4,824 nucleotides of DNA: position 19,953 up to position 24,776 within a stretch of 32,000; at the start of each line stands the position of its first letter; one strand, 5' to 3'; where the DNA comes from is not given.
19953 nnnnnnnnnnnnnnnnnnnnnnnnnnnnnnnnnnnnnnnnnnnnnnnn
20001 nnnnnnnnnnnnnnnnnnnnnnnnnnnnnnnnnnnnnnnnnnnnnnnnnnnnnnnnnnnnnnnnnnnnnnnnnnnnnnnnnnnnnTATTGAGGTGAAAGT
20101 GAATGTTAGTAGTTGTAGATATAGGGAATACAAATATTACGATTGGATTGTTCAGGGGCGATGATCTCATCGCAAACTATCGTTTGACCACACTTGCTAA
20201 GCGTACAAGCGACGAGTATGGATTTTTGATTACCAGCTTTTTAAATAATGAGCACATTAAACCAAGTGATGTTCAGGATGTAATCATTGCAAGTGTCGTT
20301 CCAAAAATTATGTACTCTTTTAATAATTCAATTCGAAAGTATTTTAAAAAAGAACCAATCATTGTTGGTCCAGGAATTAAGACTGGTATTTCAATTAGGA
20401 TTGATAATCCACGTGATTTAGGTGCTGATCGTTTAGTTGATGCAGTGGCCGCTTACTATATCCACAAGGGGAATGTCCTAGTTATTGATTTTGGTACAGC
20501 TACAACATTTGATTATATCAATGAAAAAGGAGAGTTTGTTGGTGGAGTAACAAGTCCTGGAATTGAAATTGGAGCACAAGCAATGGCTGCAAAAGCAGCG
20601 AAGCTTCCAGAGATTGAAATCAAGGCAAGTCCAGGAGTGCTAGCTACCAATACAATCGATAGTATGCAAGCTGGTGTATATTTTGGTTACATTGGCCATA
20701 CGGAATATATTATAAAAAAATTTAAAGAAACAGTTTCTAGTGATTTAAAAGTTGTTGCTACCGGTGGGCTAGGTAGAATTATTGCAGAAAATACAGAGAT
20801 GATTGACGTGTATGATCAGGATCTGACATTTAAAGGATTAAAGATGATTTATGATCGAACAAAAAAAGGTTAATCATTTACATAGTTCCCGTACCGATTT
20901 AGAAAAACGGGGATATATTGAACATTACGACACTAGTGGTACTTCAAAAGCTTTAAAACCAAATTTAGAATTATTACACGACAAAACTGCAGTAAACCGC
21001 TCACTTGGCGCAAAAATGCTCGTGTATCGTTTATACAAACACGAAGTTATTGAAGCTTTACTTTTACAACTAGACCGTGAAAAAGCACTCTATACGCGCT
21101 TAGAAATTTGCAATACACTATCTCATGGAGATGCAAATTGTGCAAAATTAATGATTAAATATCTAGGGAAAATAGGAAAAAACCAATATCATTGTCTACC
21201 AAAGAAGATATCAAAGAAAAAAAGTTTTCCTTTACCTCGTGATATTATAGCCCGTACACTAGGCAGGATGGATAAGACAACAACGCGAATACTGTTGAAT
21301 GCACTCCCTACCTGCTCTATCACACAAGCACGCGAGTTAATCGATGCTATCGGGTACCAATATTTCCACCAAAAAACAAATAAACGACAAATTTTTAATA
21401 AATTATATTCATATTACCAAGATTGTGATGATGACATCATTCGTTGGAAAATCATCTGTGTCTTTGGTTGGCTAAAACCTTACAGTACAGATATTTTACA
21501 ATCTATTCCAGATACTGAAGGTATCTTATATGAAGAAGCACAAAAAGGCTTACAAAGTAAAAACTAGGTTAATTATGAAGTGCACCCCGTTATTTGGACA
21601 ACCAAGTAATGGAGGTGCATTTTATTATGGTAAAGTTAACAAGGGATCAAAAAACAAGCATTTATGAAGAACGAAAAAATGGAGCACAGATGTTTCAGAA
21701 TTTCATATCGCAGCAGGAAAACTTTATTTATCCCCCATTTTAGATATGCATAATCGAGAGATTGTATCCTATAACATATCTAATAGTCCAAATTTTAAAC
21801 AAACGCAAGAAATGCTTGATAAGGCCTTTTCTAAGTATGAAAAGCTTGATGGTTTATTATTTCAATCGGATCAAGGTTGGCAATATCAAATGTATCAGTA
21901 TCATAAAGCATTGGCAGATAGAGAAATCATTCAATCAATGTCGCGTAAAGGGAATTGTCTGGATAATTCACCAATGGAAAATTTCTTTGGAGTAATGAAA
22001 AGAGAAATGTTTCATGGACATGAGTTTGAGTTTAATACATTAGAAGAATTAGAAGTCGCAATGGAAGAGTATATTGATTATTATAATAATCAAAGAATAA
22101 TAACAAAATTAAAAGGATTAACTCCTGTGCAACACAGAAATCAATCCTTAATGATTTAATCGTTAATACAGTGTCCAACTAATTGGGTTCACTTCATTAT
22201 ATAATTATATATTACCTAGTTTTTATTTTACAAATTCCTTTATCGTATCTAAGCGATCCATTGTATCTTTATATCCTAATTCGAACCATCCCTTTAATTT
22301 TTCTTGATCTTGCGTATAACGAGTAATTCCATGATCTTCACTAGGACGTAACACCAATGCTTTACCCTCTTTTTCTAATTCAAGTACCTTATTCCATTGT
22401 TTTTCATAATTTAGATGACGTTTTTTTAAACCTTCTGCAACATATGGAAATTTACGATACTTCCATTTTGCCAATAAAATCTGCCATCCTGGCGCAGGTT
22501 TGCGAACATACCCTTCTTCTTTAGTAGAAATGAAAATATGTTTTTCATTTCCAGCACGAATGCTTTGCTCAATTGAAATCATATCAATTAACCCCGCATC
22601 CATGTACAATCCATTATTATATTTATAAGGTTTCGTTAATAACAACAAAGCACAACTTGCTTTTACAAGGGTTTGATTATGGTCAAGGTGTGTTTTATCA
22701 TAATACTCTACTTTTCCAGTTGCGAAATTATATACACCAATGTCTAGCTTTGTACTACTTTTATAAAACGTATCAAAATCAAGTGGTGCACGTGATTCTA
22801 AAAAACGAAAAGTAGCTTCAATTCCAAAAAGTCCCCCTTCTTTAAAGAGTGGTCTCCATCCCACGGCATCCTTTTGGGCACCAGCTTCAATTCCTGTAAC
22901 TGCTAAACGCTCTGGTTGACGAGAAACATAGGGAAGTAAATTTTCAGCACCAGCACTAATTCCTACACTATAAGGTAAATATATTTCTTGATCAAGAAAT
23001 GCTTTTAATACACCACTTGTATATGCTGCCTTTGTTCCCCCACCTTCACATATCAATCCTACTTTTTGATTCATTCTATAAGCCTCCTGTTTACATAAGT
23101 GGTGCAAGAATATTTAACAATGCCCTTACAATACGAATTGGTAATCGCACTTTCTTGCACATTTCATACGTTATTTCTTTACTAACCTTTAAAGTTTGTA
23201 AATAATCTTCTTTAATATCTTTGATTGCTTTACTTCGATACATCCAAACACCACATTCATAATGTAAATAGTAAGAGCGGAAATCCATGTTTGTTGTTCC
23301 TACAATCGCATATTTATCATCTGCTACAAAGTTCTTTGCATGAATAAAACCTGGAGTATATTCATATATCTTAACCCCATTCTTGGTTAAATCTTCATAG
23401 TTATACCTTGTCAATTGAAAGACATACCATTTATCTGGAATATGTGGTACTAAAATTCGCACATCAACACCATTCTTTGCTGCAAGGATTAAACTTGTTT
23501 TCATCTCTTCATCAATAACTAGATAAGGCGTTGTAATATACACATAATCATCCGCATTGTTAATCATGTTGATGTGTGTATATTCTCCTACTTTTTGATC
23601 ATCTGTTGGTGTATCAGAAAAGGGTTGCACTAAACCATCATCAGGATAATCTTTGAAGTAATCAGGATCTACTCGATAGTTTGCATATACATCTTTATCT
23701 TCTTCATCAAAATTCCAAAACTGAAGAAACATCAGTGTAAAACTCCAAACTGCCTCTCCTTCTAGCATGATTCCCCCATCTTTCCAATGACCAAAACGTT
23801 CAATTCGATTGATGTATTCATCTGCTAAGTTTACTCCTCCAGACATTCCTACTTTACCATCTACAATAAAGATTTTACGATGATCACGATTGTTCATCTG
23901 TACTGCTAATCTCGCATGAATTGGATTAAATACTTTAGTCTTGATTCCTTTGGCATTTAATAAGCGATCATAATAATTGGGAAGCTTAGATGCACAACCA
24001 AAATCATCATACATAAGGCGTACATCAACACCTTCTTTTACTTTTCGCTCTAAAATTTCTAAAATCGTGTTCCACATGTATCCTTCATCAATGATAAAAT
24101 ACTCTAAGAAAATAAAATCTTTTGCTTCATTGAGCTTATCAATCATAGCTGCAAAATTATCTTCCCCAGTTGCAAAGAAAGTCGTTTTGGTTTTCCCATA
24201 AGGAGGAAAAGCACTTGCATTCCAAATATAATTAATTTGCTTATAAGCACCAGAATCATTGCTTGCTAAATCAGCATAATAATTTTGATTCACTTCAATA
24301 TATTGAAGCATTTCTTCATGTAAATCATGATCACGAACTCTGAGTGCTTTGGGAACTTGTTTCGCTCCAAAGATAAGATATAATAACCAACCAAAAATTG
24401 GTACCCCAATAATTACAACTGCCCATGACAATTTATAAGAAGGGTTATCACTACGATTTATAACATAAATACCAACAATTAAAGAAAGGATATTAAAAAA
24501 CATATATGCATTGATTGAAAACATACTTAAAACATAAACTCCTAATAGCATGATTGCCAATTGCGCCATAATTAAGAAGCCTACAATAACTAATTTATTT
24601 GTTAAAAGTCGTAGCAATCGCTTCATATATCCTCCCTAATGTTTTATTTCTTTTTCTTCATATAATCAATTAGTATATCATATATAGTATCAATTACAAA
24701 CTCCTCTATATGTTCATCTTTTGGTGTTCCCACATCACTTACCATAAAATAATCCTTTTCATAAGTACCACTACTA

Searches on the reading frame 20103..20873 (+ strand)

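Call 73: search_protein_families(library=pfam, max_evalue=0.00001, proteins=[window:20103-20873:+])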
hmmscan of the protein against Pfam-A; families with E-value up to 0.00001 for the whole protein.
window:20103-20873:+ (256 aa): 1 family
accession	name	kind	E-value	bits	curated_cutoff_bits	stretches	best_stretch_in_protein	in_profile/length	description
PF03309.20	Pan_kinase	-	1.5e-68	231.1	24.7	1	3-205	2-204/205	Type III pantothenate kinase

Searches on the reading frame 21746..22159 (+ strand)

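Call 74: search_protein_families(library=pfam, max_evalue=0.00001, proteins=[window:21746-22159:+])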
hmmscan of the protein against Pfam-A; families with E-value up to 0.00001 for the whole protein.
window:21746-22159:+ (137 aa): 3 families
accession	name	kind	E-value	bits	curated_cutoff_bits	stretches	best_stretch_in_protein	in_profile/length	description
PF13333.12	rve_2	-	4.7e-24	84.7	22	1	78-135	1-56/56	Integrase core domain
PF00665.32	rve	-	1.4e-12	48.2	32.6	1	2-71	33-102/102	Integrase core domain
PF13683.12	rve_3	-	1.6e-10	41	26.5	1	61-127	3-67/67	Integrase core domain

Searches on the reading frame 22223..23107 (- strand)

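Call 73: search_protein_families(library=pfam, max_evalue=0.00001, proteins=[window:22223-23107:-])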
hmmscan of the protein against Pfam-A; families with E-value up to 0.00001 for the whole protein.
window:22223-23107:- (294 aa): 2 families
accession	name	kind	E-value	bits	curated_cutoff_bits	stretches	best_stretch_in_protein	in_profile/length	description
PF19890.4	DUF6363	-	2.4e-15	56.5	26.4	1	221-293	2-74/75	Domain of unknown function (DUF6363)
PF01734.28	Patatin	-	9.5e-14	52.5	27.7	1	18-180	1-188/191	Patatin-like phospholipase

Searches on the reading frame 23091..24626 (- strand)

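Call 73: search_protein_families(library=pfam, max_evalue=0.00001, proteins=[window:23091-24626:-])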
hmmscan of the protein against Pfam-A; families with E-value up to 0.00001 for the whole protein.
window:23091-24626:- (511 aa): 4 families
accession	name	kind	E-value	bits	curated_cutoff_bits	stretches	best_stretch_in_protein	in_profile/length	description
PF13091.12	PLDc_2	-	2e-37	128.4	27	2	352-474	2-127/132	PLD-like domain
PF00614.28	PLDc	-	2.8e-12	46.5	21.9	1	425-451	2-28/28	Phospholipase D Active site motif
PF13396.11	PLDc_N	-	1.8e-10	41.1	23.3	1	46-87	1-41/42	Phospholipase_D-nuclease N-terminal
PF24402.1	iHKD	-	6.5e-06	26.7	27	0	375-464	5-93/111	Inactive HKD-Rease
